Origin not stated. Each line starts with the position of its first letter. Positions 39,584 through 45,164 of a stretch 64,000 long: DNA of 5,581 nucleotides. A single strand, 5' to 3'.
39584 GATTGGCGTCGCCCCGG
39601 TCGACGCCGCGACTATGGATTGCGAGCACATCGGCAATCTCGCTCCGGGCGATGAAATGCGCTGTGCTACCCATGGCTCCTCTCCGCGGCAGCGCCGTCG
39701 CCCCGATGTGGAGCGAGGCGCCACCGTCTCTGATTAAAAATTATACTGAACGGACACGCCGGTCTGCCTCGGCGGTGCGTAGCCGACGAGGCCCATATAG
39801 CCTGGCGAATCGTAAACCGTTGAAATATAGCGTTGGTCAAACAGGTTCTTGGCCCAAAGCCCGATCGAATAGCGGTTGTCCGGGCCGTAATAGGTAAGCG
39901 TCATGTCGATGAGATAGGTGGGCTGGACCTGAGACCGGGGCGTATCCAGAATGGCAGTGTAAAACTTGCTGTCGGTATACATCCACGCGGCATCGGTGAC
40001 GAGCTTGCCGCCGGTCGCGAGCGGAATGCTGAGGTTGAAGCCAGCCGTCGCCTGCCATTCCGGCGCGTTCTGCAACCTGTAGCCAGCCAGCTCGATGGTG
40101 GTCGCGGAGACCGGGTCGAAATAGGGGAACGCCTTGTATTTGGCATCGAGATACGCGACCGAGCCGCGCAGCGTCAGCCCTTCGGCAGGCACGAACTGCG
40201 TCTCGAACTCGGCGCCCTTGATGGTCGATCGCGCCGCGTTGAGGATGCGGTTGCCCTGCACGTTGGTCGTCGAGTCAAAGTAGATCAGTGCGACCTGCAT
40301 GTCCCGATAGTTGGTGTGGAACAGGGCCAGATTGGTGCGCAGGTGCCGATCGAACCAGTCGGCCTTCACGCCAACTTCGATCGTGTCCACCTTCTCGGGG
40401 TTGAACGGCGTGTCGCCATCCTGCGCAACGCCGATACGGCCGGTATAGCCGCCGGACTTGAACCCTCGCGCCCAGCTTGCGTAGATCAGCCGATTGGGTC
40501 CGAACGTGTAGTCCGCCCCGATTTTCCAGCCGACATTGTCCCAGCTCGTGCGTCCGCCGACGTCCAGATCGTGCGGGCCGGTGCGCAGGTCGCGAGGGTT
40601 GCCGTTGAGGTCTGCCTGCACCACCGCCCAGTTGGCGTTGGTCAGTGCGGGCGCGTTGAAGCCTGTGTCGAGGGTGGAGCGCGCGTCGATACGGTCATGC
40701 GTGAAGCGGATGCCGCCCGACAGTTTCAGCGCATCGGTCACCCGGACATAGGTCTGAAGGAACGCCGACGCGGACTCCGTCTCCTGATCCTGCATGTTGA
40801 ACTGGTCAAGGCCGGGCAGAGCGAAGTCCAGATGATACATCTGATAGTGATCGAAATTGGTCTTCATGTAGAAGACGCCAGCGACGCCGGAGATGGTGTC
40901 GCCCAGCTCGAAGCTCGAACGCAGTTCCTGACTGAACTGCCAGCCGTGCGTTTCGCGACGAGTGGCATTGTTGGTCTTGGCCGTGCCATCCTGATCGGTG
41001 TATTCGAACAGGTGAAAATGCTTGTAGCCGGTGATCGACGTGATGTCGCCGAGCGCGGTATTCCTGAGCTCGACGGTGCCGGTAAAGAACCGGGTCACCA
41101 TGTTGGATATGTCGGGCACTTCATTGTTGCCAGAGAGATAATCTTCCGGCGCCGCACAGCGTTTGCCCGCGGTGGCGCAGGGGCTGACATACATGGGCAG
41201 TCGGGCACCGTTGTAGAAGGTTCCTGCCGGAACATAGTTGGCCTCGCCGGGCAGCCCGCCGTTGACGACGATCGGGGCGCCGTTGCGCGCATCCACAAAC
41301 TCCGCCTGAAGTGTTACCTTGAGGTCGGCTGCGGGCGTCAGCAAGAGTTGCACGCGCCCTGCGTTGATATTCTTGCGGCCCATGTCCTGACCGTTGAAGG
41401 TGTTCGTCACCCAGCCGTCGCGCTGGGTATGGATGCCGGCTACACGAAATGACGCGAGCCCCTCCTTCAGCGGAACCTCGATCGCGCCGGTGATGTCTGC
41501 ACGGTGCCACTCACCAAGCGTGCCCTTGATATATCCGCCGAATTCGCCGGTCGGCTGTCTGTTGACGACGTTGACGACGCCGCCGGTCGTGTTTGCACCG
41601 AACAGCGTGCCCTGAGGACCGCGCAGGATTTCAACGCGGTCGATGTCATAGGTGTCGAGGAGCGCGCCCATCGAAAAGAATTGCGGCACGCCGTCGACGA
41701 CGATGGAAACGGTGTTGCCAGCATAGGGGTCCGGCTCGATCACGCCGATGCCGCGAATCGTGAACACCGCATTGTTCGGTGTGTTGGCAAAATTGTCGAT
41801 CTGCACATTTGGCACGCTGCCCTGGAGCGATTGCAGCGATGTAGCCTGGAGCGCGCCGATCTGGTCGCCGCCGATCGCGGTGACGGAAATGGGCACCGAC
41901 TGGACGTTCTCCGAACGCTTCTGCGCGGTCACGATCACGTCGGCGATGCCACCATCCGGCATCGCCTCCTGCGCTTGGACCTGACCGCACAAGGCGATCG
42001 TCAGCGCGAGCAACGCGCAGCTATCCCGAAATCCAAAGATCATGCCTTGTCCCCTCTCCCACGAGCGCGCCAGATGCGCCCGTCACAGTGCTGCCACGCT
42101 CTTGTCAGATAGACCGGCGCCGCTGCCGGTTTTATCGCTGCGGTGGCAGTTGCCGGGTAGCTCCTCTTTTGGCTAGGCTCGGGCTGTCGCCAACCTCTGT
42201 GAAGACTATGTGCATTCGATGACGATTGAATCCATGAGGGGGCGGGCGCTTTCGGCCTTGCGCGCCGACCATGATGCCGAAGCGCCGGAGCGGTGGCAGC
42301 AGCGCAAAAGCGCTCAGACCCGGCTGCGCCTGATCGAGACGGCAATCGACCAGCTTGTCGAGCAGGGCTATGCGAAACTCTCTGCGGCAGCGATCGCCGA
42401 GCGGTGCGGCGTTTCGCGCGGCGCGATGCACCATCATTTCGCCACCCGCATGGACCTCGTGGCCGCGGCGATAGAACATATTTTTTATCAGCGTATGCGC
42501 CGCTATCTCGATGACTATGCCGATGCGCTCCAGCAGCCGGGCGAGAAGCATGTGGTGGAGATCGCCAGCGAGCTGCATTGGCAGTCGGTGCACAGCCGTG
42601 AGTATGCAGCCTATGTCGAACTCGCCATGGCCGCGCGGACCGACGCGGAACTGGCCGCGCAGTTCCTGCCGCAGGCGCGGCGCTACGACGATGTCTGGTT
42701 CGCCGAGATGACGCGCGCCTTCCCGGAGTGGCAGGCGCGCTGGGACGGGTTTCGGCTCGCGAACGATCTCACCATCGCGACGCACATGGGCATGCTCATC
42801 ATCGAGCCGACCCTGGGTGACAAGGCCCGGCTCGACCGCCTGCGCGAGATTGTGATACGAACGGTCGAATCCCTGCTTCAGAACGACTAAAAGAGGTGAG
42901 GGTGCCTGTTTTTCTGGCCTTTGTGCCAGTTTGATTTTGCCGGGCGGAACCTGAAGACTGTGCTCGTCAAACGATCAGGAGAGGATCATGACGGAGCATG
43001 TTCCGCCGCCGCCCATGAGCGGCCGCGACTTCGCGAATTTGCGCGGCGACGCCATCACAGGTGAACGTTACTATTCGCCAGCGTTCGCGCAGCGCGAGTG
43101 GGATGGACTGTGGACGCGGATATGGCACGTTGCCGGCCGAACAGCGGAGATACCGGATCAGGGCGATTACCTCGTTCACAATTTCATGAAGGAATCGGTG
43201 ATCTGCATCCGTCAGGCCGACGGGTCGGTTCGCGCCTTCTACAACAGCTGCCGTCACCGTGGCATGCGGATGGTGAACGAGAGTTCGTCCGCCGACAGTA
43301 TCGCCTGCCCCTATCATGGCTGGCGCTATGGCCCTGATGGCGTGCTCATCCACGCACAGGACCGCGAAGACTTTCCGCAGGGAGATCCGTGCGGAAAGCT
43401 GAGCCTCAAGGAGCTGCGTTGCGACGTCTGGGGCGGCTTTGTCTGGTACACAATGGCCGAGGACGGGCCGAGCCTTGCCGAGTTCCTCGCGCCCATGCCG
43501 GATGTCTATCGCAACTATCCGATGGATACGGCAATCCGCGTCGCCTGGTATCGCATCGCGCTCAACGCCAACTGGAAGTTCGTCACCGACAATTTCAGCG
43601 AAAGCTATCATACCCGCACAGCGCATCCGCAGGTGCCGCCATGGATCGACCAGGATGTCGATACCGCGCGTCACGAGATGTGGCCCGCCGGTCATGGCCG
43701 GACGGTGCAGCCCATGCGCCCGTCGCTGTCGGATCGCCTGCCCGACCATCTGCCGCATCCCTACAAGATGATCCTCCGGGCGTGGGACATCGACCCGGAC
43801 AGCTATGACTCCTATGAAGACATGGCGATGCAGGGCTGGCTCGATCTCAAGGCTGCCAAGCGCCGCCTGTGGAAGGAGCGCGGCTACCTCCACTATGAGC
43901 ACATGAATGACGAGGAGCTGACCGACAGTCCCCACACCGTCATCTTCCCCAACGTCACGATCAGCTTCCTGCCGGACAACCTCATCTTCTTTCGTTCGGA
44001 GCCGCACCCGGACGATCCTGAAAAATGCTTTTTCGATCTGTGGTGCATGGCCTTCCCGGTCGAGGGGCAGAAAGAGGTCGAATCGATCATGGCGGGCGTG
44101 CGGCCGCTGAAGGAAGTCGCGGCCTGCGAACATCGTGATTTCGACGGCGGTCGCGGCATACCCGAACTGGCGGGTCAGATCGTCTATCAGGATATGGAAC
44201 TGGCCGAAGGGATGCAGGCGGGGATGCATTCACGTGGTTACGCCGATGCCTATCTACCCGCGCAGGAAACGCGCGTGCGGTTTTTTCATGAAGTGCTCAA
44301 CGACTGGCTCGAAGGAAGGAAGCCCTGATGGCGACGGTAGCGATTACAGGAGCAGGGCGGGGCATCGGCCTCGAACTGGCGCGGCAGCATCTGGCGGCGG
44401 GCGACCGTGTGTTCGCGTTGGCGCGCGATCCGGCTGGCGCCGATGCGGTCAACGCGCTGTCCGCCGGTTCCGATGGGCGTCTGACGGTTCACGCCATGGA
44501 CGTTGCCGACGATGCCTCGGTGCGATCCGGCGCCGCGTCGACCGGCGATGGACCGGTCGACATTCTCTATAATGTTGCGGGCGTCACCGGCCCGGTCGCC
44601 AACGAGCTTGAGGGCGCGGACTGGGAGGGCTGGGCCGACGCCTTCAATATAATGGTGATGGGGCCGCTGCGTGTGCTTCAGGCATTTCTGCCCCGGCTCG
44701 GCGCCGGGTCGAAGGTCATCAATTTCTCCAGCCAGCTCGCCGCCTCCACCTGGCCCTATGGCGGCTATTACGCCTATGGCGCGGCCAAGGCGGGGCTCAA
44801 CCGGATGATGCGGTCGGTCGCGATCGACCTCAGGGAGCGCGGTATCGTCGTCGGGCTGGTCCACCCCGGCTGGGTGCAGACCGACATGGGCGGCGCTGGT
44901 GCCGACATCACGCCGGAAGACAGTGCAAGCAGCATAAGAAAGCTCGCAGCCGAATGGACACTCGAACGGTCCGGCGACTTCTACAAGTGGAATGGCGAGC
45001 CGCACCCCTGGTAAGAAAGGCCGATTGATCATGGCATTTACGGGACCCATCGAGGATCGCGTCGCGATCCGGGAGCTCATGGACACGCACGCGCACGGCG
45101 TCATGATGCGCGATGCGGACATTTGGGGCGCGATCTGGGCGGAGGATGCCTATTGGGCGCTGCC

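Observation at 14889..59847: Shared lux-box-like motif at almost every promoter of the catabolic region: a candidate LuxR-solo regulon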

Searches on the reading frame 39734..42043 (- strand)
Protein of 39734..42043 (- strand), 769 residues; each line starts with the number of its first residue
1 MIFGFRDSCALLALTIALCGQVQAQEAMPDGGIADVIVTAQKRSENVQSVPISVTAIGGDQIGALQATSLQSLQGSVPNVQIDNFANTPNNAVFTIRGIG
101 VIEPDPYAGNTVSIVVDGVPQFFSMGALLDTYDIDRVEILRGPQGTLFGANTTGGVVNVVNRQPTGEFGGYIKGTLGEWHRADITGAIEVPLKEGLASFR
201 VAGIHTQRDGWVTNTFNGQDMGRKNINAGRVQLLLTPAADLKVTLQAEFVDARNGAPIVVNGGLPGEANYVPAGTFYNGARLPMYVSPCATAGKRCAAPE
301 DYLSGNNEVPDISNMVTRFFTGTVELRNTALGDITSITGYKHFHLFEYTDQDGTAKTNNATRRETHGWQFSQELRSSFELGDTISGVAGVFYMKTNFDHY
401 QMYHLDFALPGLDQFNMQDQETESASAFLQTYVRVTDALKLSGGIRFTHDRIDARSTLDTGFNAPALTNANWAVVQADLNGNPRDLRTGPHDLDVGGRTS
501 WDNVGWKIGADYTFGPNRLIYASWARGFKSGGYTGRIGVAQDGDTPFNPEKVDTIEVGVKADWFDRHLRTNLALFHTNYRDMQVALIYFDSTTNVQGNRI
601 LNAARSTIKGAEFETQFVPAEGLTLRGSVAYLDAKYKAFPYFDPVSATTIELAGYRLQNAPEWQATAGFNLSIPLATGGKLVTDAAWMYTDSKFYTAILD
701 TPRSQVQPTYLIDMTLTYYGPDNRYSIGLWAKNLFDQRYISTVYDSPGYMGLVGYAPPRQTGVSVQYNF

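Call 8: search_protein_families(library=pfam, proteins=[window:39734-42043:-])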
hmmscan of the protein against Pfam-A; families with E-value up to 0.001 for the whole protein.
window:39734-42043:- (769 aa): 3 families
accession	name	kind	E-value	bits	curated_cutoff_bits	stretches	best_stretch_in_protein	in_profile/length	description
PF00593.30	TonB_dep_Rec_b-barrel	-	2.4e-37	130.3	27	1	322-734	63-436/436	TonB dependent receptor-like, beta-barrel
PF07715.20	Plug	-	8.7e-21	74.9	23.9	1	47-156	2-107/107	TonB-dependent Receptor Plug Domain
PF14905.12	OMP_b-brl_3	-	3.2e-07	30.2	27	1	543-767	209-408/408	Outer membrane protein beta-barrel family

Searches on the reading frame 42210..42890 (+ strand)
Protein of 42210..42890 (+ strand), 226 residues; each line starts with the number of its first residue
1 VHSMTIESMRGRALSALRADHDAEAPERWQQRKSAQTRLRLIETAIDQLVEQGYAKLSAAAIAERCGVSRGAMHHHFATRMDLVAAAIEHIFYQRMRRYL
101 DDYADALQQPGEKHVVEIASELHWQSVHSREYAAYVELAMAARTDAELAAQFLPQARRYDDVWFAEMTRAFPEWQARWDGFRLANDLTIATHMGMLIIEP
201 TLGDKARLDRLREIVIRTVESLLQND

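Call 8: search_protein_families(library=pfam, proteins=[window:42210-42890:+])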
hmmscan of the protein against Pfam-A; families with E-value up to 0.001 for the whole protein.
window:42210-42890:+ (226 aa): 1 family
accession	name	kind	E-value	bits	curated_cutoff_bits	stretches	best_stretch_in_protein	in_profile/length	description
PF00440.29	TetR_N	-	1.4e-12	47.7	24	1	41-87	1-47/47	Bacterial regulatory proteins, tetR family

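Call 39: search_protein_families(library=ncbifam, proteins=[window:42210-42890:+], max_evalue=0.00001)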
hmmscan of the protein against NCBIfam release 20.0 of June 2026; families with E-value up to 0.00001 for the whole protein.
window:42210-42890:+ (226 aa): 8 families
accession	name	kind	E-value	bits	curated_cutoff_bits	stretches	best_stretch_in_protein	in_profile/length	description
NF041196.1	ScbR_bind_reg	equivalog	5.4e-13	49.5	150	1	31-148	1-116/191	ScbR family autoregulator-binding transcription factor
NF051852.1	efflux_TF_MtrR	exception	1.4e-11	44.6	280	1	33-173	7-146/205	multidrug efflux system transcriptional repressor MtrR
TIGR03384.1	betaine_BetI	equivalog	1e-09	38.3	201.3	1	38-158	10-129/189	choline-binding transcriptional repressor BetI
NF001978.0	PRK00767.1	equivalog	1.4e-09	38.1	118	1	38-176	11-149/197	transcriptional regulator BetI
NF007949.0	PRK10668.1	equivalog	1.7e-08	34.2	271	1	30-89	5-64/216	multidrug efflux transporter transcriptional repressor AcrR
NF007430.0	PRK09975.1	equivalog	2.2e-08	33.5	274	1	32-85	7-60/220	acrEF/envCD operon transcriptional regulator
NF053731.1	TransRegFasRMycb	equivalog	1.4e-06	28.3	330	1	36-90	11-65/199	HTH-type transcriptional activator FasR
NF051457.1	acryl_TF_AcuR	equivalog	1.5e-06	27.7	247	1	30-106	11-90/204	acrylate utilization transcriptional regulator AcuR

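Call 46: find_related_loci(query=window:42210-42890:+, collection=metagenome_contigs, flank=10000)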
Query window:42210-42890:+ (226 aa) in metagenome_contigs; peptide patterns used: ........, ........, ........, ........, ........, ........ (x = any residue, [..] = any of these).
129 stretches matched a pattern; 1 encode a relative of the query (tblastn E <= 1e-3); 1 distinct loci.
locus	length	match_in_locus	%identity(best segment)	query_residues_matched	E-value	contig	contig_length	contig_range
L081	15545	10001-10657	52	3-222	2e-77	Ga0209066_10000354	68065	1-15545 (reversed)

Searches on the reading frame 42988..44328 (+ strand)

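Call 8: search_protein_families(library=pfam, proteins=[window:42988-44328:+])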
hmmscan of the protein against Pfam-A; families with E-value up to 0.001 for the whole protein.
window:42988-44328:+ (446 aa): 2 families
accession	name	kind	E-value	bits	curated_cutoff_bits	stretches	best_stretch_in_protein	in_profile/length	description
PF00848.25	Ring_hydroxyl_A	-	2.4e-42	145.7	24.9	1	180-442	2-207/208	Ring hydroxylating alpha subunit (catalytic domain)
PF00355.32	Rieske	-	2.4e-15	56.6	20.3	1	46-126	2-81/88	Rieske [2Fe-2S] domain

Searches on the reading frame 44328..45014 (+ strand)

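Call 8: search_protein_families(library=pfam, proteins=[window:44328-45014:+])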
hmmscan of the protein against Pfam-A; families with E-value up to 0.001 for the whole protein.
window:44328-45014:+ (228 aa): 4 families
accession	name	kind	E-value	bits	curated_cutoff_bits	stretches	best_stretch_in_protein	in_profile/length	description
PF00106.31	adh_short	-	1.7e-32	113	26.6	1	3-188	2-187/195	short chain dehydrogenase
PF13561.12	adh_short_C2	-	2e-32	113.1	27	1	8-191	1-184/236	Enoyl-(Acyl carrier protein) reductase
PF08659.16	KR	-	4.3e-05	23.9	22.6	1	2-163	1-162/180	KR domain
PF01370.27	Epimerase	-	0.00018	21.5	20.9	1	4-136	1-116/240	NAD dependent epimerase/dehydratase family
